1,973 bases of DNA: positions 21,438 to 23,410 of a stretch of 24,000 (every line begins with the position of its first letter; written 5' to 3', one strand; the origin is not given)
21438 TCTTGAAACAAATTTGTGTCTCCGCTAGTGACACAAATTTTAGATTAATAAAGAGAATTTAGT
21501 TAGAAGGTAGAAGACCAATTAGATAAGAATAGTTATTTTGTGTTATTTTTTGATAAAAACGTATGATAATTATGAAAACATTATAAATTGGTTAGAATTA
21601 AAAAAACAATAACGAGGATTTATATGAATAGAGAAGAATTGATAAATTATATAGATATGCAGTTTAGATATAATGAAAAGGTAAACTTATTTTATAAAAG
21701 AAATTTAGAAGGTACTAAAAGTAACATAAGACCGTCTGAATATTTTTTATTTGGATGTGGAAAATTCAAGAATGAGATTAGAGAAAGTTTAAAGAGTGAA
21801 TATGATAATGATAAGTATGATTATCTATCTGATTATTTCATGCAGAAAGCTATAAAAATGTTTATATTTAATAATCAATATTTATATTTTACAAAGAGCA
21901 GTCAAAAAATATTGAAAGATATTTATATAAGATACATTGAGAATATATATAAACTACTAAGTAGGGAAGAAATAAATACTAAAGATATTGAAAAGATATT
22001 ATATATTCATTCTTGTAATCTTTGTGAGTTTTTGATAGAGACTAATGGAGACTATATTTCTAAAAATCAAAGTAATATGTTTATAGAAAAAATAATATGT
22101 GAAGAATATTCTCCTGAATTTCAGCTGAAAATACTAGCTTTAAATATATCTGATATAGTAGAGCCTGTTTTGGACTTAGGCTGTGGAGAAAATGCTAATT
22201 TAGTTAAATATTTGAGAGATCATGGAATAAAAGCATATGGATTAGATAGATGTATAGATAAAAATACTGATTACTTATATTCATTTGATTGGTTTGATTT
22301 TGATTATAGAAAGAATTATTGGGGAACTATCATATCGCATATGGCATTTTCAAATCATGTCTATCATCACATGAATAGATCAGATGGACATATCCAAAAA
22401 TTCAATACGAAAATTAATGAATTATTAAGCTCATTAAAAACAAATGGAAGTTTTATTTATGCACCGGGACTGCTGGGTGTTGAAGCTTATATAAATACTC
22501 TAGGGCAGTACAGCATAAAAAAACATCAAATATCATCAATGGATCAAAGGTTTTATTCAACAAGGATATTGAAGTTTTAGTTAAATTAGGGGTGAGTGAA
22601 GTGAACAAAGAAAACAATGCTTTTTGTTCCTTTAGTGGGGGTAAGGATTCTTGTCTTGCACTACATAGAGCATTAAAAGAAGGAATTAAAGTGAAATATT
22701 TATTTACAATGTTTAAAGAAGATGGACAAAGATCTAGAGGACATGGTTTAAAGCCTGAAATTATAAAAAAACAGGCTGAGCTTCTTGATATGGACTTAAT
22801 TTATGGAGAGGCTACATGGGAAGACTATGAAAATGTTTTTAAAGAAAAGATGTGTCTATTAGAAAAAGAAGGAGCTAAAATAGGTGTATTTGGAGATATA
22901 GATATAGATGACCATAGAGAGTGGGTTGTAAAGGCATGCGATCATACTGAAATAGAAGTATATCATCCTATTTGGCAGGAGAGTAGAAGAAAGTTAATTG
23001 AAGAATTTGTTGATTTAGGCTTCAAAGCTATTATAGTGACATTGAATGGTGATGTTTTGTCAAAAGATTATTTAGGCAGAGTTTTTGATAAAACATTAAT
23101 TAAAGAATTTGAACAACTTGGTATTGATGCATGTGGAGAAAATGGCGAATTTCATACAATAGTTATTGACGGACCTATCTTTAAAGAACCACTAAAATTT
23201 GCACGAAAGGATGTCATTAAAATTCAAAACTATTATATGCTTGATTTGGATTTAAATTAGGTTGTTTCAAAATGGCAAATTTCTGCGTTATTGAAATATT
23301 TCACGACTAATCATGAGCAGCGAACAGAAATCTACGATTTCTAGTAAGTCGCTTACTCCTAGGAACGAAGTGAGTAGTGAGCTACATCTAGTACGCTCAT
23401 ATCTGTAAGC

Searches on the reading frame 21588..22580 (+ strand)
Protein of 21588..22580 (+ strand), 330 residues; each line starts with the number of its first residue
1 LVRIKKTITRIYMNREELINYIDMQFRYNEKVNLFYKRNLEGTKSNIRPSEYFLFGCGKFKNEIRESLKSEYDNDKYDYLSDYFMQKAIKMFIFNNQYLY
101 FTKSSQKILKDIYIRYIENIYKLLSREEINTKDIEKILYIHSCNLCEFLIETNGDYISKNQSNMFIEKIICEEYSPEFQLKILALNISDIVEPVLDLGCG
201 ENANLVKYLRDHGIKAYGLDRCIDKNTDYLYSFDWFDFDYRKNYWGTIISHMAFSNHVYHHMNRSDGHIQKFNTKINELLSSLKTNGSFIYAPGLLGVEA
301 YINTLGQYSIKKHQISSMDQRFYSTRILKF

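Call 11: search_protein_families(library=pfam, proteins=[window:21588-22580:+])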
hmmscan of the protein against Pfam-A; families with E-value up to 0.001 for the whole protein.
window:21588-22580:+ (330 aa): 1 family
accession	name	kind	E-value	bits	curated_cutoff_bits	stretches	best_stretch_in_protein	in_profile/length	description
PF13489.12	Methyltransf_23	-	0.00025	21.2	27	1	192-274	24-106/164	Methyltransferase domain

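Call 16: find_encoding_contigs(protein=window:21624-22577:+, flank=10000, max_places=10)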
Protein seq(318 aa) (318 aa): no gene with exactly this product is on record in the collection.

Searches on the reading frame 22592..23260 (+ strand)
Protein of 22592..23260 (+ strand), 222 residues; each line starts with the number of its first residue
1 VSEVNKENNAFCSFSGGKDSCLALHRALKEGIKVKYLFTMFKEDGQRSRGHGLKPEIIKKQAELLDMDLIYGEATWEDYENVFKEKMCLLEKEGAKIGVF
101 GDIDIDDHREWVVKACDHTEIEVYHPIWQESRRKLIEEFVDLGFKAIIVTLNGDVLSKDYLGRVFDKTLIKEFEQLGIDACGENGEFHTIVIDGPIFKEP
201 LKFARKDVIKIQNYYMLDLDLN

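Call 10: find_encoding_contigs(protein=window:22592-23260:+, flank=10000, max_places=10)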
Protein window:22592-23260:+ (222 aa): no gene with exactly this product is on record in the collection.

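Call 11: search_protein_families(library=pfam, proteins=[window:22592-23260:+])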
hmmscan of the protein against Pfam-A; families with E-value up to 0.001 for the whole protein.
window:22592-23260:+ (222 aa): 1 family
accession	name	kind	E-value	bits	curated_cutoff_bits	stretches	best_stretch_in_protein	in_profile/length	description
PF01902.24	Diphthami_syn_2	-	2.4e-46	158.4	23.2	1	14-219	7-214/219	Diphthamide synthase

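Call 15: find_encoding_contigs(protein=window:22592-23257:+, flank=10000, max_places=10)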
Protein seq(222 aa) (222 aa): no gene with exactly this product is on record in the collection.

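Call 50: find_homologous_proteins(query=window:22592-23257:+, max_evalue=1e-30)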
Query window:22592-23257:+ (222 aa): 5163 proteins with E <= 1e-30 among 6825 candidates; the best 120 are listed.
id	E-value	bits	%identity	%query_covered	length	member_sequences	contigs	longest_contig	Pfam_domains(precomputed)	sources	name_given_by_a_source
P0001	2.2e-144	497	100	99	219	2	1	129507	PF28410.1,PF01902.25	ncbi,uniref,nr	ncbi:diphthine--ammonia ligase [Abyssisolibacter fermentans]|uniref:Dph6-related ATP pyrophosphatase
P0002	9.3e-115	400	76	99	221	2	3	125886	PF28410.1,PF01902.25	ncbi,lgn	-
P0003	5.9e-110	384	74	98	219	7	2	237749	PF28410.1,PF01902.25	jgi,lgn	jgi:uncharacterized protein (TIGR00290 family)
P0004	2.6e-108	379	73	97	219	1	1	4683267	PF28410.1,PF01902.25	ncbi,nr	ncbi:diphthine--ammonia ligase [Clostridiaceae bacterium M8S5]|nr:diphthine--ammonia ligase [Clostri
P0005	6.2e-108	378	72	98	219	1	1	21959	PF28410.1,PF01902.25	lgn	-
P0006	3.4e-107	375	72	98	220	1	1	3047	PF28410.1,PF01902.25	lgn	-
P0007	9.8e-107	374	73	98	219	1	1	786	PF28410.1,PF01902.25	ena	-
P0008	1.3e-103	364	72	95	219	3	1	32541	PF28410.1,PF01902.25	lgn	-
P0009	3.2e-103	362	69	98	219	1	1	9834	PF28410.1,PF01902.25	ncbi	-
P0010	7.3e-101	355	69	98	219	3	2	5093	PF28410.1,PF01902.25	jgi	-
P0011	2.0e-100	353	68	96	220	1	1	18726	PF28410.1,PF01902.25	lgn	-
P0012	4.0e-99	349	69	98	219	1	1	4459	PF28410.1,PF01902.25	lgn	-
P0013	1.6e-98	347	68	98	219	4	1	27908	PF28410.1,PF01902.25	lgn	-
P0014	3.0e-98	346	68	97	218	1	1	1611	PF28410.1,PF01902.25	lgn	-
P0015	7.5e-97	341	68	98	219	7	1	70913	PF28410.1,PF01902.25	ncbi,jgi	-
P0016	9.6e-95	335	64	95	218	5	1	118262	PF28410.1,PF01902.25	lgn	-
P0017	5.6e-91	322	65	95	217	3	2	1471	PF28410.1,PF01902.25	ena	-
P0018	7.3e-91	322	64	98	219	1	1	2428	PF28410.1,PF01902.25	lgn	-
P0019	7.3e-91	322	64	98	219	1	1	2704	PF28410.1,PF01902.25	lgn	-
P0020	1.6e-90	321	65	95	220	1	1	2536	PF28410.1,PF01902.25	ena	-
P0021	5.9e-90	319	64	100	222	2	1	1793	PF28410.1,PF01902.25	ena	-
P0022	4.4e-86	306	60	98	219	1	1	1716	PF28410.1,PF01902.25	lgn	-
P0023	6.6e-80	286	58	95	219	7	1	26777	PF28410.1,PF01902.25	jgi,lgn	jgi:uncharacterized protein (TIGR00290 family)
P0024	1.3e-78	282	58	95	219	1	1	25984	PF28410.1,PF01902.25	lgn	-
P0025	6.3e-78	280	58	96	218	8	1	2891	PF28410.1,PF01902.25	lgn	-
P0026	3.5e-75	271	53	98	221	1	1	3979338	PF28410.1,PF01902.25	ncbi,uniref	ncbi:diphthine--ammonia ligase [Haloimpatiens sp. FM7330]|uniref:Dph6-related ATP pyrophosphatase n=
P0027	5.5e-71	257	52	95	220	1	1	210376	PF28410.1,PF01902.25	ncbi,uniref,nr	ncbi:diphthine--ammonia ligase [Clostridium rectalis]|uniref:Dph6-related ATP pyrophosphatase n=1 Ta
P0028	8.9e-70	253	57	88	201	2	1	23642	PF28410.1,PF01902.25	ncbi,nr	ncbi:MAG: diphthine--ammonia ligase [Firmicutes bacterium]|nr:diphthine--ammonia ligase [Bacillota b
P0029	1.5e-69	252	51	99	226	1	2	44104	PF28410.1,PF01902.25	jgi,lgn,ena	-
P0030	3.8e-67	244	49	98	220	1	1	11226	PF28410.1,PF01902.25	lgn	-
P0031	1.2e-66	243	50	96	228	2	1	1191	PF28410.1,PF01902.25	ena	-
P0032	2.8e-66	241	49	96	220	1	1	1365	PF28410.1,PF01902.25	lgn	-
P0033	5.5e-66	241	47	95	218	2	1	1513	PF28410.1,PF01902.25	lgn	-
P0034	5.7e-66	240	49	96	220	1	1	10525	PF28410.1,PF01902.25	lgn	-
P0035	6.8e-66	240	48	95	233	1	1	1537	PF28410.1,PF01902.25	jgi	jgi:diphthine-ammonia ligase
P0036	7.0e-66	240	52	94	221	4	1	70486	PF28410.1,PF01902.25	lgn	-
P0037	9.9e-66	240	49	96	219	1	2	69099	PF28410.1,PF01902.25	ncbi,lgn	-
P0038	1.6e-65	239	50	98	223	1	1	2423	PF28410.1,PF01902.25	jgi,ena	-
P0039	2.5e-65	238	47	99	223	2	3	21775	PF28410.1,PF01902.25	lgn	-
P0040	3.5e-65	238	50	95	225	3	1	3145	PF28410.1,PF01902.25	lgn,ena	-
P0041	3.8e-65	238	51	94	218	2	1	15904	PF28410.1,PF01902.25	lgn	-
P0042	5.7e-65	237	51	96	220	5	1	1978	PF28410.1,PF01902.25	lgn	-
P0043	9.0e-65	237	48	94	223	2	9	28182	PF28410.1,PF01902.25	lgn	-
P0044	1.7e-64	236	49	98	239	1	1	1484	PF28410.1,PF01902.25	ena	-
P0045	5.8e-64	234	47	96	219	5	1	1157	PF28410.1,PF01902.25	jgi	-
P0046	6.5e-64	234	48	95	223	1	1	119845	PF28410.1,PF01902.25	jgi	jgi:uncharacterized protein (TIGR00290 family)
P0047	1.0e-63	233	49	96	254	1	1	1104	PF28410.1,PF01902.25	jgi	jgi:uncharacterized protein (TIGR00290 family)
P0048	1.1e-63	233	45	96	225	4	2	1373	PF28410.1,PF01902.25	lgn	-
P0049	1.3e-63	233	50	96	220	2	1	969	PF28410.1,PF01902.25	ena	-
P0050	1.5e-63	233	47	95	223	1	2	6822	PF28410.1,PF01902.25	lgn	-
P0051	1.6e-63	232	47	95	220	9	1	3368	PF28410.1,PF01902.25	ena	-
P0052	1.6e-63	232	49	96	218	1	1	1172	PF28410.1,PF01902.25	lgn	-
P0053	1.7e-63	232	47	95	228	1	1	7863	PF28410.1,PF01902.25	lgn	-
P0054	1.7e-63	232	50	95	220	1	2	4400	PF28410.1,PF01902.25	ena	-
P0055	1.8e-63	232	44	99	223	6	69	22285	PF28410.1,PF01902.25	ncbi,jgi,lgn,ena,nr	ncbi:MAG: diphthine--ammonia ligase [Fibrobacter sp.]|nr:diphthine--ammonia ligase [Fibrobacter sp.]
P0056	1.8e-63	232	47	97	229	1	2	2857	PF28410.1,PF01902.25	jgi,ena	-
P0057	2.2e-63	232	47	99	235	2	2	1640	PF28410.1,PF01902.25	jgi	-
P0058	2.3e-63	232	49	95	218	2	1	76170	PF28410.1,PF01902.25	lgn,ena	-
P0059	2.3e-63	232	48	97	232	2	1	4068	PF28410.1,PF01902.25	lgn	-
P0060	3.0e-63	232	49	95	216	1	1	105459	PF28410.1,PF01902.25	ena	-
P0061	3.2e-63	232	48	97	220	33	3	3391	PF28410.1,PF01902.25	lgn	-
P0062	4.6e-63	231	48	94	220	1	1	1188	PF28410.1,PF01902.25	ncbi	-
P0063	5.0e-63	231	49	95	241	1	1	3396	PF28410.1,PF01902.25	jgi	jgi:uncharacterized protein (TIGR00290 family)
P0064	5.1e-63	231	47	95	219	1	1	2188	PF28410.1,PF01902.25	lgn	-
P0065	6.0e-63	231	51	95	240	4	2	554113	PF28410.1,PF01902.25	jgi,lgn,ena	-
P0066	6.0e-63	231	51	88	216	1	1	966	PF28410.1,PF01902.25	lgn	-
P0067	6.8e-63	230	50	96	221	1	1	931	PF28410.1,PF01902.25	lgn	-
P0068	8.1e-63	230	50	96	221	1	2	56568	PF28410.1,PF01902.25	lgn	-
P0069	8.7e-63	230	47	94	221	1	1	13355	PF28410.1,PF01902.25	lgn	-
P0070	9.4e-63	230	47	96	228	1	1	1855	PF28410.1,PF01902.25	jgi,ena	jgi:uncharacterized protein (TIGR00290 family)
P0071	1.1e-62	230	48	98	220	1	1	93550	PF28410.1,PF01902.25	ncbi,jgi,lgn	ncbi:MAG: diphthine--ammonia ligase [Anaerolineales bacterium]|jgi:uncharacterized protein (TIGR0029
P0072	1.2e-62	230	47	99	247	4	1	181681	PF28410.1,PF01902.25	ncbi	-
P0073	1.2e-62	230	48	96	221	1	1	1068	PF28410.1,PF01902.25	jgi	-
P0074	1.8e-62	229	47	98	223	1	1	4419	PF28410.1,PF01902.25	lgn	-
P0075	1.9e-62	229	48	94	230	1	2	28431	PF28410.1,PF01902.25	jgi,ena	-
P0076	1.9e-62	229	47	98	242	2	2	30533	PF28410.1,PF01902.25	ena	-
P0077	3.9e-62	228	46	95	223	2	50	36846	PF28410.1,PF01902.25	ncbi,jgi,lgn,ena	jgi:diphthine-ammonia ligase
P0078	4.3e-62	228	48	94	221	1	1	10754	PF28410.1,PF01902.25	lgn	-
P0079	5.4e-62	227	45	96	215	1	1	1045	PF28410.1,PF01902.25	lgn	-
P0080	5.7e-62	227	47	95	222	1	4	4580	PF28410.1,PF01902.25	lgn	-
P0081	6.5e-62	227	46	97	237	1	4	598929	PF28410.1,PF01902.25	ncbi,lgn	-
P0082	7.0e-62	227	49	97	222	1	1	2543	PF28410.1,PF01902.25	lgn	-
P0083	7.1e-62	227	49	95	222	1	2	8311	PF28410.1,PF01902.25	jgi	-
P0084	8.2e-62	227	49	91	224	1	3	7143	PF28410.1,PF01902.25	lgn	-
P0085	1.1e-61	226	47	95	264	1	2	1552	PF28410.1,PF01902.25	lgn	-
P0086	1.1e-61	226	46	98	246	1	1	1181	PF28410.1,PF01902.25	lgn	-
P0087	1.1e-61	226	50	95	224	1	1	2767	PF28410.1,PF01902.25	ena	-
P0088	1.1e-61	226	48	95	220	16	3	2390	PF28410.1,PF01902.25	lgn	-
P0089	1.2e-61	226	46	97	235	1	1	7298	PF28410.1,PF01902.25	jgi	-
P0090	1.4e-61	226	48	97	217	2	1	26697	PF28410.1,PF01902.25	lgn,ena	-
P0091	1.6e-61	226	48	96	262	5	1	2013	PF28410.1,PF01902.25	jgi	-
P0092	1.7e-61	226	48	100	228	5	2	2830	PF28410.1,PF01902.25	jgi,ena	-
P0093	2.2e-61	225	48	98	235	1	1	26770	PF28410.1,PF01902.25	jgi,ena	-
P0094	2.4e-61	225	50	95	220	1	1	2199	PF28410.1,PF01902.25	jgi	jgi:uncharacterized protein (TIGR00290 family)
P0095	2.6e-61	225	48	93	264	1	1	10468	PF28410.1,PF01902.25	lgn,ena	-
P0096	2.9e-61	225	50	92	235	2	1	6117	PF28410.1,PF01902.25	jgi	jgi:uncharacterized protein (TIGR00290 family)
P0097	3.3e-61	225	48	97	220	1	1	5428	PF28410.1,PF01902.25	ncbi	-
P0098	3.3e-61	225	48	97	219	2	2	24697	PF28410.1,PF01902.25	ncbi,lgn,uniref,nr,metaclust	ncbi:diphthine--ammonia ligase [Methanococcus maripaludis]|uniref:Uncharacterized protein (TIGR00290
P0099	3.4e-61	225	44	96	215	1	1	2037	PF28410.1,PF01902.25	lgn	-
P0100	4.9e-61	224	49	97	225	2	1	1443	PF28410.1,PF01902.25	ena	-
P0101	5.4e-61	224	46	96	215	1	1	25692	PF28410.1,PF01902.25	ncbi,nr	ncbi:MAG: diphthine--ammonia ligase [Archaeoglobaceae archaeon]|nr:diphthine--ammonia ligase [Archae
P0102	5.9e-61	224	46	95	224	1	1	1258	PF28410.1,PF01902.25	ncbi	-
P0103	6.4e-61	224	47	96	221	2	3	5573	PF28410.1,PF01902.25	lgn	-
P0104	8.1e-61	224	47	96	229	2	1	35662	PF28410.1,PF01902.25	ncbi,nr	ncbi:MAG TPA: diphthine--ammonia ligase [Planctomycetota bacterium]|nr:diphthine--ammonia ligase [Pl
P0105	1.0e-60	223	48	95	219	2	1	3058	PF28410.1,PF01902.25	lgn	-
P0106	1.0e-60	223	45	98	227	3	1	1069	PF28410.1,PF01902.25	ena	-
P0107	1.2e-60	223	63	70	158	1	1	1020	PF01902.25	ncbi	-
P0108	1.2e-60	223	50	85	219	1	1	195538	PF28410.1,PF01902.25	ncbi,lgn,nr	ncbi:MAG: diphthine--ammonia ligase [Anaerolineales bacterium]|nr:diphthine--ammonia ligase [Anaerol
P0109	1.5e-60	223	47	99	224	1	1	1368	PF28410.1,PF01902.25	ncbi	-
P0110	1.6e-60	223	48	95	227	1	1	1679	PF28410.1,PF01902.25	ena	-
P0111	1.9e-60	222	47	95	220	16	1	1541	PF28410.1,PF01902.25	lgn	-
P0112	2.3e-60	222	45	98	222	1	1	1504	PF28410.1,PF01902.25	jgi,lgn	jgi:uncharacterized protein (TIGR00290 family)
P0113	2.6e-60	222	46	93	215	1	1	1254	PF28410.1,PF01902.25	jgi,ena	-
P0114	2.6e-60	222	47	95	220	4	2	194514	PF28410.1,PF01902.25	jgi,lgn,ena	-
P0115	2.6e-60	222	48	95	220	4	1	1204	PF28410.1,PF01902.25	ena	-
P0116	2.7e-60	222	50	95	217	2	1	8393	PF28410.1,PF01902.25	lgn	-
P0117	2.8e-60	222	44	96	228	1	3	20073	PF28410.1,PF01902.25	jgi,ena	-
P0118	3.0e-60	222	47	96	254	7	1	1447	PF28410.1,PF01902.25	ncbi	-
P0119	3.1e-60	222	46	97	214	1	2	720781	PF28410.1,PF01902.25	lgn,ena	-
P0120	3.3e-60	222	47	95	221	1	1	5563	PF28410.1,PF01902.25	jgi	-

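Call 51: find_encoding_contigs(protein=P0001, flank=10000, max_places=5)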
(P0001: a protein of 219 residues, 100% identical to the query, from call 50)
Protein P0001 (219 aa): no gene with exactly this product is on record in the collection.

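Call 52: find_encoding_contigs(protein=P0002, flank=4000, max_places=3)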
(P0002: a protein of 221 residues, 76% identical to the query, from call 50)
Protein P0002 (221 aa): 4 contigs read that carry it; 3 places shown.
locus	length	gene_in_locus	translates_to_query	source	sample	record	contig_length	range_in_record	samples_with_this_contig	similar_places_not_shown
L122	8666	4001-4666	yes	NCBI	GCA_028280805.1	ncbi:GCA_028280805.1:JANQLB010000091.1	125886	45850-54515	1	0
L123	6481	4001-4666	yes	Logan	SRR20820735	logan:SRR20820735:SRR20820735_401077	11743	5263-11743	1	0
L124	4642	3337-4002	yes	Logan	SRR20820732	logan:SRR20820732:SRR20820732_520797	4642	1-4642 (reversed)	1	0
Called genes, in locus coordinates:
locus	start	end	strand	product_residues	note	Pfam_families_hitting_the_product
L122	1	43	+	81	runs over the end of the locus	-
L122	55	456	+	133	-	-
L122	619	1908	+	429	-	PF07690:MFS_1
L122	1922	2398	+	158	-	PF18917:LiaI-LiaF-like_TM1, PF22570:LiaF-TM (weak)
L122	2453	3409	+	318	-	PF04055:Radical_SAM, PF16199:Radical_SAM_C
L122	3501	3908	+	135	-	-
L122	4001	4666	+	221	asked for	PF01902:Diphthami_syn_2_N, PF28410:Diphthami_syn_2_C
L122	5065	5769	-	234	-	-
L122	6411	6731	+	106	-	-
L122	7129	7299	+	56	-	-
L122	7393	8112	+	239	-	PF01479:S4, PF00849:PseudoU_synth_2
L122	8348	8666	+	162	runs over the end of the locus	PF20353:DUF6648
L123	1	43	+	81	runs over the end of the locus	-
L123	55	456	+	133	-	-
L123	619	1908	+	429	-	PF07690:MFS_1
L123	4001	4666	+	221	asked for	PF01902:Diphthami_syn_2_N, PF28410:Diphthami_syn_2_C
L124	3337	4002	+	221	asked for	PF01902:Diphthami_syn_2_N, PF28410:Diphthami_syn_2_C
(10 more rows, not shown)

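Call 53: find_encoding_contigs(protein=P0004, flank=4000, max_places=2)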
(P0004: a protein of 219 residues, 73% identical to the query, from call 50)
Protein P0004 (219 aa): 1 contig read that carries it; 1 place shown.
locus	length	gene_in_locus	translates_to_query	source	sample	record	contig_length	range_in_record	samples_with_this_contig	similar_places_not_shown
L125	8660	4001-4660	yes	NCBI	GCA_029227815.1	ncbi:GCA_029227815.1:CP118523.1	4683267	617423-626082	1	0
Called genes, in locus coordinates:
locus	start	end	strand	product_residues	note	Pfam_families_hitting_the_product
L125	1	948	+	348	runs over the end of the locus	PF01476:LysM, PF03767:Acid_phosphat_B, PF13344:Hydrolase_6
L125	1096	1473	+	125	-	PF01022:HTH_5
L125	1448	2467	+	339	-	PF03773:ArsP_1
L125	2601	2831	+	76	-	PF13192:Thioredoxin_3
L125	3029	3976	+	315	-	-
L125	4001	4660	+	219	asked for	PF01902:Diphthami_syn_2_N, PF28410:Diphthami_syn_2_C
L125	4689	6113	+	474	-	PF00989:PAS (faint), PF13426:PAS_9 (faint), PF13401:AAA_22 (faint), PF00158:Sigma54_activat, PF00004:AAA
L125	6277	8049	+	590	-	PF00664:ABC_membrane, PF00005:ABC_tran, PF02463:SMC_N (faint), PF09818:ABC_ATPase (faint)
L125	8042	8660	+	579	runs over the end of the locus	PF00664:ABC_membrane, PF00005:ABC_tran, PF02463:SMC_N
